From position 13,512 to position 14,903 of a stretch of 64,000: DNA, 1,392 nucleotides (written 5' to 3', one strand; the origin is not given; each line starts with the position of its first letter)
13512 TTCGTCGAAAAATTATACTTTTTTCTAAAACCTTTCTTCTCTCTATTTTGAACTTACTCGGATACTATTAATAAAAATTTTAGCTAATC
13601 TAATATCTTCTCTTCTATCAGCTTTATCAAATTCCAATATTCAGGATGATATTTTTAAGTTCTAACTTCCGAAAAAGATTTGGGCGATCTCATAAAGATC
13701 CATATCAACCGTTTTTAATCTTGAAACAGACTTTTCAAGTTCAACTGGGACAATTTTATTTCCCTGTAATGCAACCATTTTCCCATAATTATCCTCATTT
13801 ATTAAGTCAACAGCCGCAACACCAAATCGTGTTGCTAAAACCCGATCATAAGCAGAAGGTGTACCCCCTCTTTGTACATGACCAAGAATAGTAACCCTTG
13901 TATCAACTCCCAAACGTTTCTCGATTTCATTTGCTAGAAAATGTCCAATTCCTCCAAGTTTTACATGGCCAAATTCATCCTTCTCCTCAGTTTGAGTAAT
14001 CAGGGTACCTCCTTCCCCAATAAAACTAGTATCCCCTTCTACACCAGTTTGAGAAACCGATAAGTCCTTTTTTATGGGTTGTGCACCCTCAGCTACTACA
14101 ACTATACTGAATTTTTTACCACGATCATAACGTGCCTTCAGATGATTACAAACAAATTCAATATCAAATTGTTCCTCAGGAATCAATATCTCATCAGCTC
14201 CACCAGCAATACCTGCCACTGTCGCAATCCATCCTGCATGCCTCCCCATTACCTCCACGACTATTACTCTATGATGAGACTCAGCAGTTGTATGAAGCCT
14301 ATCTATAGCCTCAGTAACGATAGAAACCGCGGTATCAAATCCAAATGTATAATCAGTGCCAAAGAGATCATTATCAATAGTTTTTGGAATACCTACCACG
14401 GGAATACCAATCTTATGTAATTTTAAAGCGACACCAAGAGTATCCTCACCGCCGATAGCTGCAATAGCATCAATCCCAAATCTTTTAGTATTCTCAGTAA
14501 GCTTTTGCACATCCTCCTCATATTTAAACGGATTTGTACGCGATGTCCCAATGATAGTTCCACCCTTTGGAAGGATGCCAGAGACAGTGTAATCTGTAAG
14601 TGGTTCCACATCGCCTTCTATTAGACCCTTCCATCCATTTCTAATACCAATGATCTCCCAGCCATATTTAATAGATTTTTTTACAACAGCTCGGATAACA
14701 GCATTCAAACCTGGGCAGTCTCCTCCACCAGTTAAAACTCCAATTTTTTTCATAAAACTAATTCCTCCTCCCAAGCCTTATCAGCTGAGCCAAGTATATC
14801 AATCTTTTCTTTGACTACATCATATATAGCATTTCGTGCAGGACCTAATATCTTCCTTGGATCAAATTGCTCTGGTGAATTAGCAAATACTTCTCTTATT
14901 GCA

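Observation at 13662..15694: PFK-A plus class II FBA in an archaeon: probable bacterial acquisition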

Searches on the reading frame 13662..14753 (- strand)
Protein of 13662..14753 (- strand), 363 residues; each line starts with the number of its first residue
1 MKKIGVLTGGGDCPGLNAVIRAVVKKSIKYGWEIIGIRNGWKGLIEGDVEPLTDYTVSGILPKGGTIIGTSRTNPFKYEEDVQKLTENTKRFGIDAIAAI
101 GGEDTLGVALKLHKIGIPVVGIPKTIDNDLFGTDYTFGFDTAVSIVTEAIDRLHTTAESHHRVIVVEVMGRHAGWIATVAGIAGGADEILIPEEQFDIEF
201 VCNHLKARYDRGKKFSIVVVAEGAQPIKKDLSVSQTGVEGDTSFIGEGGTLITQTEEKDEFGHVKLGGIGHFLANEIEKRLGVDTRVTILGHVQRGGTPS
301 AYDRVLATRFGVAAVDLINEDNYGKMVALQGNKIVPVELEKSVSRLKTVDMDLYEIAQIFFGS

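Call 3: search_protein_families(library=pfam, proteins=[window:13662-14753:-])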
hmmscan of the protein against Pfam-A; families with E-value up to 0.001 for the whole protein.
window:13662-14753:- (363 aa): 2 families
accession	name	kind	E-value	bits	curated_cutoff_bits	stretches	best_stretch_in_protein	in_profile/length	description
PF00365.25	PFK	-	5.8e-117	390.4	30.9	1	3-318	1-277/277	Phosphofructokinase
PF01995.21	NRD1_2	-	0.00013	21.7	25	0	63-121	146-207/238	NrpR regulatory domains NRD1 and 2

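Call 4: search_protein_families(library=ncbifam, proteins=[window:13662-14753:-])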
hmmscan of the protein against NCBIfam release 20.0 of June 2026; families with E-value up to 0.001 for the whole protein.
window:13662-14753:- (363 aa): 11 families
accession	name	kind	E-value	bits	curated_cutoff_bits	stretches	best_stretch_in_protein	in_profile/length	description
TIGR02483.1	PFK_mixed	subfamily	2.5e-142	473.8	430.55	2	3-237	1-239/325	phosphofructokinase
NF002872.1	PRK03202.1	subfamily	5.3e-133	443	253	1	2-360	1-321/323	ATP-dependent 6-phosphofructokinase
NF010674.0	PRK14071.1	equivalog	1.7e-105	352.9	544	1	2-352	5-344/360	ATP-dependent 6-phosphofructokinase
TIGR02482.1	PFKA_ATP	equivalog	1.9e-103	345.6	371.35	2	3-225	1-224/301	6-phosphofructokinase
TIGR02478.1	6PF1K_euk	equivalog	5.5e-79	266.2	708.4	3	118-226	142-253/744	6-phosphofructokinase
NF041103.1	PFKA_PPi_Ttgales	equivalog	1.4e-56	192.3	550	1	4-343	1-347/407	diphosphate--fructose-6-phosphate 1-phosphotransferase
NF005301.0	PRK06830.1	equivalog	8.1e-53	179.5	400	1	3-352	83-425/445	ATP-dependent 6-phosphofructokinase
NF010675.0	PRK14072.1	subfamily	1.2e-47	162.6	273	1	6-349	8-355/416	diphosphate--fructose-6-phosphate 1-phosphotransferase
NF005482.0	PRK07085.1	subfamily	2.4e-31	108.9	446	1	2-223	74-314/558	diphosphate--fructose-6-phosphate 1-phosphotransferase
TIGR02477.1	PFKA_PPi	equivalog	2.3e-27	95.7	587.95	1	3-223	69-308/539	diphosphate--fructose-6-phosphate 1-phosphotransferase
NF005121.0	PRK06555.1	equivalog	4.6e-23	81.6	395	1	1-179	3-205/404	pyrophosphate--fructose-6-phosphate 1-phosphotransferase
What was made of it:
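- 13662..14753 (-): PFK-A-family 6-phosphofructokinase, 363 aa, predicted pyrophosphate-dependent (GGED-T-L-G-V and PKTIDND). It contains the 19-residue insertion typical of the archaellum-linked Thermoplasmatota PFKs. PF00365 at E=5.8e-117 and TIGR02483 at 473.8 bits (calls 3, 4).
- On PFK-A 'mixed' subfamily TIGR02483: 473.8 bits against 430.55 (call 4).
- On Classical ATP-dependent bacterial PFK (TIGR02482 PFKA_ATP equivalog): 345.6 bits against a cut-off of 371.35 (call 4).
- Closest known: PFK-A 'mixed' subfamily. Same: The window PFK passes the TIGR02483 cut-off (call 4).
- Closest known: PFK-A 'mixed' subfamily. Different: It scores far below the Thermoproteales PPi-PFK model NF041103, 192 bits against a cut-off of 550 (call 4).
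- Checked: It matches PF00365 at E=5.8e-117 and TIGR02483 'PFK_mixed' at 473.8 bits against a cut-off of 430.55 (calls 3, 4).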

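Call 6: find_encoding_contigs(protein=window:13662-14753:-, flank=10000, max_places=6)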
Protein window:13662-14753:- (363 aa): no gene with exactly this product is on record in the collection.

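Call 17: find_homologous_proteins(query=window:13662-14753:-, max_evalue=1e-30)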
Query window:13662-14753:- (363 aa): 8000 proteins with E <= 1e-30 among 8000 candidates; the best 120 are listed.
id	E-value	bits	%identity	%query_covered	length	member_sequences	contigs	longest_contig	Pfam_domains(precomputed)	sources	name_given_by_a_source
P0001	2.0e-236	802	100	100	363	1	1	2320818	PF00365.26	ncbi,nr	ncbi:MAG: 6-phosphofructokinase [Thermoplasmatales archaeon]|nr:MAG: 6-phosphofructokinase [Thermopl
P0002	3.7e-210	716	88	100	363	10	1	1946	PF00365.26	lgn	-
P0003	9.3e-199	678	87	97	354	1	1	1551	PF00365.26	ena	-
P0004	6.9e-192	655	81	100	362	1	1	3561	PF00365.26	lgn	-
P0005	1.8e-189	648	78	100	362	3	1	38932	PF00365.26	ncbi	-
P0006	1.2e-186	638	77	100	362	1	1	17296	PF00365.26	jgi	jgi:6-phosphofructokinase 1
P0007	3.4e-186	637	80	100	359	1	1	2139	PF01513.27,PF00365.26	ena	-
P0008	5.9e-184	629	78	100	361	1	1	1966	PF01513.27,PF00365.26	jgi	-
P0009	2.3e-182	624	78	100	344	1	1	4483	PF01995.22,PF00365.26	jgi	jgi:6-phosphofructokinase 1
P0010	6.6e-182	623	79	100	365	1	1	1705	PF00365.26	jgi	jgi:6-phosphofructokinase 1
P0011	1.2e-181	622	78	100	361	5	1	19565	PF01513.27,PF00365.26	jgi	jgi:6-phosphofructokinase 1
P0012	3.6e-181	620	78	100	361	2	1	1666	PF01513.27,PF00365.26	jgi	jgi:6-phosphofructokinase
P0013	1.4e-180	618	79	100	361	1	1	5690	PF00365.26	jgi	-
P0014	1.6e-180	618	78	100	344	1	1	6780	PF01513.27,PF00365.26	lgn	-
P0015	1.9e-180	618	77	100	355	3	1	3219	PF00365.26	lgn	-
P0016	4.0e-180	617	78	100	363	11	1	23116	PF01513.27,PF00365.26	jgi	jgi:6-phosphofructokinase 1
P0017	5.9e-180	616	76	100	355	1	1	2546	PF00365.26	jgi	jgi:6-phosphofructokinase 1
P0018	7.8e-180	616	77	100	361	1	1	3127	PF00365.26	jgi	jgi:6-phosphofructokinase 1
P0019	8.1e-180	616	78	100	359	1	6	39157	PF00365.26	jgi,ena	-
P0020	9.7e-180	616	76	100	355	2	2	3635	PF00365.26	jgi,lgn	jgi:6-phosphofructokinase 1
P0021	1.0e-179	615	78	100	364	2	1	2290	PF01513.27,PF00365.26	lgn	-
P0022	3.0e-179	614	78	100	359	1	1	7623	PF00365.26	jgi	-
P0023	6.6e-179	613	77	100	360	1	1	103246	PF00365.26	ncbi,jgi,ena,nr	ncbi:MAG: pyrophosphate--fructose-6-phosphate 1-phosphotransferase [Thermoplasmatales archaeon SG8-5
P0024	7.2e-179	613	76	100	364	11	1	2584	PF00365.26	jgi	jgi:6-phosphofructokinase 1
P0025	8.7e-179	612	77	100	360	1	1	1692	PF01513.27,PF00365.26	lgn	-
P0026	1.2e-178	612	75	100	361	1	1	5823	PF01513.27,PF00365.26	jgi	-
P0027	1.5e-178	612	76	100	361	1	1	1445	PF01513.27,PF00365.26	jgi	-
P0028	2.5e-178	611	78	100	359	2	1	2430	PF00365.26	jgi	-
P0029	2.7e-178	611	77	100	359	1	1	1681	PF01513.27,PF00365.26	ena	-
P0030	3.1e-178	611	77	100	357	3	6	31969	PF00365.26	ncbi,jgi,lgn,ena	-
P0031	3.8e-178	610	74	100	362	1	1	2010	PF01513.27,PF00365.26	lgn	-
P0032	5.2e-178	610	77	100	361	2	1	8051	PF01513.27,PF00365.26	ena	-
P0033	5.4e-178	610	76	99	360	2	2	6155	PF00365.26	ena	-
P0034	6.5e-178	610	76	100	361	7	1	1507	PF00365.26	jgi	-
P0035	7.0e-178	609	77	100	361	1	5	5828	PF01513.27,PF00365.26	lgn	-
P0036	7.9e-178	609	77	100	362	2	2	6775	PF00365.26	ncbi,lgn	-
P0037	1.1e-177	609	76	100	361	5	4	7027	PF00365.26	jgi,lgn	jgi:phosphofructokinase-like protein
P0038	1.2e-177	609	77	100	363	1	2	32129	PF00365.26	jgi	jgi:6-phosphofructokinase 1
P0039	1.4e-177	608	77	100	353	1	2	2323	PF01995.22,PF00365.26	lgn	-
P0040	2.0e-177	608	76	100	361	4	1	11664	PF01513.27,PF00365.26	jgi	-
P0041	2.8e-177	607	75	100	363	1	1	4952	PF00365.26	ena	-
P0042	3.1e-177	607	77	100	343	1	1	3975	PF00365.26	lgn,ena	-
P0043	3.3e-177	607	75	100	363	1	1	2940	PF01513.27,PF00365.26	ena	-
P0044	3.4e-177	607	75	100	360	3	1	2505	PF00365.26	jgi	-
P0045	5.7e-177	606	76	100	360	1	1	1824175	PF00365.26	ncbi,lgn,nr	ncbi:MAG: 6-phosphofructokinase [Thermoplasmatales archaeon]|nr:MAG: 6-phosphofructokinase [Thermopl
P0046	7.4e-177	606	76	100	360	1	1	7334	PF00365.26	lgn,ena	-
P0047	9.9e-177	606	74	100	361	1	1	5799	PF01513.27,PF00365.26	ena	-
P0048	2.1e-176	605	76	100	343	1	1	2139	PF00365.26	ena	-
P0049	2.8e-176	604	76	99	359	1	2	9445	PF00365.26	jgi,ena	-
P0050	3.5e-176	604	75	100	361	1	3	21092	PF00365.26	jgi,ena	-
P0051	3.6e-176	604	76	100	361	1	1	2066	PF00365.26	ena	-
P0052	4.2e-176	604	74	100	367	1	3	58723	PF00365.26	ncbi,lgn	-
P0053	5.6e-176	603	76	100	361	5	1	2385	PF00365.26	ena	-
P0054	6.2e-176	603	77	100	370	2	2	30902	PF00365.26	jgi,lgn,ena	-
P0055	8.1e-176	603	75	100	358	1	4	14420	PF00365.26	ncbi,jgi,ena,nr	ncbi:MAG: 6-phosphofructokinase [Thermoplasmata archaeon]|nr:MAG: 6-phosphofructokinase [Thermoplasm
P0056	1.1e-175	602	76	100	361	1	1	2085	PF00365.26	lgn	-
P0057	1.1e-175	602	74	100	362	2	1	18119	PF00365.26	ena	-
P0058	1.1e-175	602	75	100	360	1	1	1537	PF00365.26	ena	-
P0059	1.6e-175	602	75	100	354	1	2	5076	PF01995.22,PF00365.26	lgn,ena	-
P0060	1.9e-175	601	75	99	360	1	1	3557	PF00365.26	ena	-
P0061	2.0e-175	601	76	100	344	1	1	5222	PF01513.27,PF00365.26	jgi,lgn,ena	-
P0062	2.2e-175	601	74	100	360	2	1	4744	PF01513.27,PF00365.26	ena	-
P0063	2.3e-175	601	75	100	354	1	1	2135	PF01995.22,PF00365.26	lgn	-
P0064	2.6e-175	601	74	100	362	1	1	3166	PF00365.26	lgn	-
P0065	3.1e-175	601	75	100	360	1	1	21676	PF00365.26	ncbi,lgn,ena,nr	ncbi:MAG: 6-phosphofructokinase [Thermoplasmatales archaeon]|nr:6-phosphofructokinase [Thermoplasmat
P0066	3.7e-175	600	76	100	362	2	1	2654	PF00365.26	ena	-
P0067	4.6e-175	600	74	100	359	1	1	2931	PF00365.26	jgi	jgi:6-phosphofructokinase 1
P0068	5.6e-175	600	78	100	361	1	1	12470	PF00365.26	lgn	-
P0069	6.9e-175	600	75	100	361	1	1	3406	PF00365.26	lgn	-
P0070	8.2e-175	599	75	100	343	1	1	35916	PF00365.26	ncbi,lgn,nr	ncbi:MAG: ATP-dependent 6-phosphofructokinase [Halobacteriota archaeon]|nr:ATP-dependent 6-phosphofr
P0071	9.8e-175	599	75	100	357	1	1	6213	PF00365.26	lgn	-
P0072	1.2e-174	599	74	100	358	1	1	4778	PF00365.26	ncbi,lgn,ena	-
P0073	1.4e-174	599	77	100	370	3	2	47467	PF00365.26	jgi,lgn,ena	-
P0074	1.5e-174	598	73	100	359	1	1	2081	PF01513.27,PF00365.26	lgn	-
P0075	1.5e-174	598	76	100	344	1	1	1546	PF00365.26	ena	-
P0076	2.2e-174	598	76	100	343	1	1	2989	PF00365.26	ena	-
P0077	3.1e-174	597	75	100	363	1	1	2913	PF00365.26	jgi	jgi:6-phosphofructokinase 1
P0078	3.3e-174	597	74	100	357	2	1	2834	PF00365.26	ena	-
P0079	3.4e-174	597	76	100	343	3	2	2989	PF00365.26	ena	-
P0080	3.6e-174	597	73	100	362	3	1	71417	PF00365.26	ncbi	-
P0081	4.0e-174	597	75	100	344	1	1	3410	PF00365.26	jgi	-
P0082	4.6e-174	597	76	100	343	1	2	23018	PF00365.26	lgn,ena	-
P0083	5.3e-174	597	75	100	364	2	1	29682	PF01995.22,PF00365.26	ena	-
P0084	5.5e-174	597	75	100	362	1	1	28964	PF00365.26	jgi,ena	-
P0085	7.6e-174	596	75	100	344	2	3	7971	PF00365.26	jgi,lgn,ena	-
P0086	9.5e-174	596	75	100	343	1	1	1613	PF00365.26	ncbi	-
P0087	1.0e-173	596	75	100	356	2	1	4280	PF01995.22,PF00365.26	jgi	-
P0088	1.2e-173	596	75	100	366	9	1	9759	PF01513.27,PF00365.26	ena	-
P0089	1.3e-173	595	76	100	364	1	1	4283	PF00365.26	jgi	jgi:6-phosphofructokinase 1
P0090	1.5e-173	595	75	100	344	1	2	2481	PF00365.26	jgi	jgi:phosphofructokinase-like protein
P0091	1.6e-173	595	74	100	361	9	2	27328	PF01995.22,PF00365.26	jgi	jgi:6-phosphofructokinase 1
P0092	1.8e-173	595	75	100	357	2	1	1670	PF00365.26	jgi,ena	-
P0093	3.2e-173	594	74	100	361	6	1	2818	PF00365.26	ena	-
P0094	3.6e-173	594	74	100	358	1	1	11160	PF00365.26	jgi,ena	-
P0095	3.7e-173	594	75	99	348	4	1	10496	PF00365.26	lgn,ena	-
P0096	4.2e-173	594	74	100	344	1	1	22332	PF00365.26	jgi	jgi:phosphofructokinase-like protein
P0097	4.8e-173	594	74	100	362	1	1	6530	PF00365.26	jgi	jgi:6-phosphofructokinase 1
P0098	5.3e-173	593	76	100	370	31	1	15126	PF00365.26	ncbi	-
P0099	6.7e-173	593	75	100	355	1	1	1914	PF00365.26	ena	-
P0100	7.7e-173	593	74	100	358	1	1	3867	PF00365.26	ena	-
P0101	1.0e-172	592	74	100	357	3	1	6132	PF00365.26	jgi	-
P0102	1.1e-172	592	75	100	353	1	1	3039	PF01995.22,PF00365.26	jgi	jgi:6-phosphofructokinase 1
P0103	1.1e-172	592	75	100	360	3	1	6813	PF00365.26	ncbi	-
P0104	1.1e-172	592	73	100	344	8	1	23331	PF00365.26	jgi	-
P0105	1.2e-172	592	74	100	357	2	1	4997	PF00365.26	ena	-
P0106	1.2e-172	592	75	100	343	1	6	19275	PF00365.26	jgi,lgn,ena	-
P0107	1.3e-172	592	75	100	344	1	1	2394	PF00365.26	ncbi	-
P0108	1.4e-172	592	74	100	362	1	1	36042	PF00365.26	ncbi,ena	-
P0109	1.4e-172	592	74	100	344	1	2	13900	PF00365.26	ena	-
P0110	1.5e-172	592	75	100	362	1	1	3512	PF00365.26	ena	-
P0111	1.5e-172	592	73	100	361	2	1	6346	PF00365.26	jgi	-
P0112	1.6e-172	592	74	100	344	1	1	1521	PF00365.26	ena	-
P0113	1.7e-172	592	74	100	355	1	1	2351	PF00365.26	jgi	jgi:6-phosphofructokinase 1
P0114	1.9e-172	592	73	100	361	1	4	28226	PF01513.27,PF00365.26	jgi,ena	-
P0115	2.6e-172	591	74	100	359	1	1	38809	PF01513.27,PF00365.26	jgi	jgi:6-phosphofructokinase 1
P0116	2.8e-172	591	73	100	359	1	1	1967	PF00365.26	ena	-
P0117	2.9e-172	591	76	99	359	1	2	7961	PF00365.26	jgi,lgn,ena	-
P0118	3.1e-172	591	74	100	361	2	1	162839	PF01995.22,PF00365.26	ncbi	-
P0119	4.5e-172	590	75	100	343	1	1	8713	PF00365.26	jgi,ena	-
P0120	4.5e-172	590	73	100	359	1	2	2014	PF00365.26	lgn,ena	-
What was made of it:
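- All named hits are Thermoplasmatales or Thermoplasmata archaea except P0070, the cassette PFK labelled Halobacteriota (call 17).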
